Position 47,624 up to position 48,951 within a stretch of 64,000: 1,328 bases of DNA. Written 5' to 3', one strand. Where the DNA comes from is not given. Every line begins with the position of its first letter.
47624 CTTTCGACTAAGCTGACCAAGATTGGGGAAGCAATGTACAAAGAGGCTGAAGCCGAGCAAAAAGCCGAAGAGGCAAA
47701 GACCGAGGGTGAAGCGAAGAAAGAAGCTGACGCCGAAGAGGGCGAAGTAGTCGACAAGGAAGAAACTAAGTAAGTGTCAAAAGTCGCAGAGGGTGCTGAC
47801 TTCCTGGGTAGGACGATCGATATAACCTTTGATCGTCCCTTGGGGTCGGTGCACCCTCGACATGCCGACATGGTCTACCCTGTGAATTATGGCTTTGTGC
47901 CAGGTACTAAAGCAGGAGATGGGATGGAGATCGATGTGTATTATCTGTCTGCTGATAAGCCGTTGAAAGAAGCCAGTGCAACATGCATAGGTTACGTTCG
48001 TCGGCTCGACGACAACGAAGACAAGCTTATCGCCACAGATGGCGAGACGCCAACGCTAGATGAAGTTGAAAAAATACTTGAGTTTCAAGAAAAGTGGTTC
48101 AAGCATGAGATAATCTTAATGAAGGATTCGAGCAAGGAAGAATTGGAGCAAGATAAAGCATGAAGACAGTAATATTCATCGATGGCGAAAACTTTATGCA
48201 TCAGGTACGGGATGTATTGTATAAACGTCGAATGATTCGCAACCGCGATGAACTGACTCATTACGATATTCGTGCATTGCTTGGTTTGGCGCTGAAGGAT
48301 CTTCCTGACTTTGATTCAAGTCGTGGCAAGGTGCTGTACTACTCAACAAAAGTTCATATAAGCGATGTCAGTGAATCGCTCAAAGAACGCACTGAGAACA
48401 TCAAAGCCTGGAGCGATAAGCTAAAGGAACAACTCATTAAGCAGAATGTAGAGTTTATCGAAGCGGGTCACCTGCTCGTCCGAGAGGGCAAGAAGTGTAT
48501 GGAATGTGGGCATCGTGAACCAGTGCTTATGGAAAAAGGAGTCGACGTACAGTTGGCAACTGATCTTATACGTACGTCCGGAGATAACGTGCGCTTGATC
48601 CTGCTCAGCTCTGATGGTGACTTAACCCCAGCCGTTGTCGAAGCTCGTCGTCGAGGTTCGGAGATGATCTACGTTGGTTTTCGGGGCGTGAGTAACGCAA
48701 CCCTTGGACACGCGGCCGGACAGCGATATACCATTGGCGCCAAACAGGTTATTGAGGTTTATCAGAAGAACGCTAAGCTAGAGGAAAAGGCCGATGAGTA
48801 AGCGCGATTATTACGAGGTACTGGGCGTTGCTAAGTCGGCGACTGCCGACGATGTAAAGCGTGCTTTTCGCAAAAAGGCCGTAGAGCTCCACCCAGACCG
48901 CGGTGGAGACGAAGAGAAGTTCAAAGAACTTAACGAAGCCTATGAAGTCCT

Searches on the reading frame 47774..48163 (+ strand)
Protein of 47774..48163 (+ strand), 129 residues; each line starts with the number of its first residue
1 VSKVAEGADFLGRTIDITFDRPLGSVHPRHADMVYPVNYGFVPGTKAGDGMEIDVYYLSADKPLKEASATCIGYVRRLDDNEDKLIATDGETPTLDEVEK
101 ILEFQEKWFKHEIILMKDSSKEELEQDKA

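Call 3: search_protein_families(library=pfam, proteins=[window:47774-48163:+], max_evalue=0.01)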
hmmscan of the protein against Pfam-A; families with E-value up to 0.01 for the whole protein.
window:47774-48163:+ (129 aa): 1 family
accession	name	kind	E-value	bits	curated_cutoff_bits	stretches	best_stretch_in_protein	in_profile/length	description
PF00719.24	Pyrophosphatase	-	5.8e-11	42.9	23.5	1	29-109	28-112/153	Inorganic pyrophosphatase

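Call 4: search_protein_families(library=ncbifam, proteins=[window:47774-48163:+], max_evalue=0.01)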
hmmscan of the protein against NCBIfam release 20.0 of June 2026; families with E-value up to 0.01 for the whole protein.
window:47774-48163:+ (129 aa): 2 families
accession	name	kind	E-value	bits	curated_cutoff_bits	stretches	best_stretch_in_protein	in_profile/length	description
NF002578.0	PRK02230.1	equivalog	5.5e-09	35.7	246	1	30-111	36-121/185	inorganic pyrophosphatase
NF002317.0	PRK01250.1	equivalog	8.3e-07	29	200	1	31-106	48-129/176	inorganic diphosphatase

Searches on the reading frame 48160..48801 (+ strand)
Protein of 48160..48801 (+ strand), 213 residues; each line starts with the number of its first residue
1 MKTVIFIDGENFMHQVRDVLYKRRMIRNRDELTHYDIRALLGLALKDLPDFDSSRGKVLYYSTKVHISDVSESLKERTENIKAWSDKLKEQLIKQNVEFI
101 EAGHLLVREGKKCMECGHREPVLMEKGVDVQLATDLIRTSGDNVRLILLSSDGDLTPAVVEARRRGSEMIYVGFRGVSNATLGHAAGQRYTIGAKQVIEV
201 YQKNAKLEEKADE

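Call 3: search_protein_families(library=pfam, proteins=[window:48160-48801:+], max_evalue=0.01)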
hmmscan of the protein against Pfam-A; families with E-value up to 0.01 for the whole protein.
window:48160-48801:+ (213 aa): 1 family
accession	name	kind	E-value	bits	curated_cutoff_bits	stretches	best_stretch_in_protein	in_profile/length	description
PF01936.24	NYN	-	3.4e-10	41.1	24.2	1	2-179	1-131/145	NYN domain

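Call 4: search_protein_families(library=ncbifam, proteins=[window:48160-48801:+], max_evalue=0.01)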
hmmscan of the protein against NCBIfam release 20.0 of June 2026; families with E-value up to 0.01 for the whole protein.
window:48160-48801:+ (213 aa): 0 families
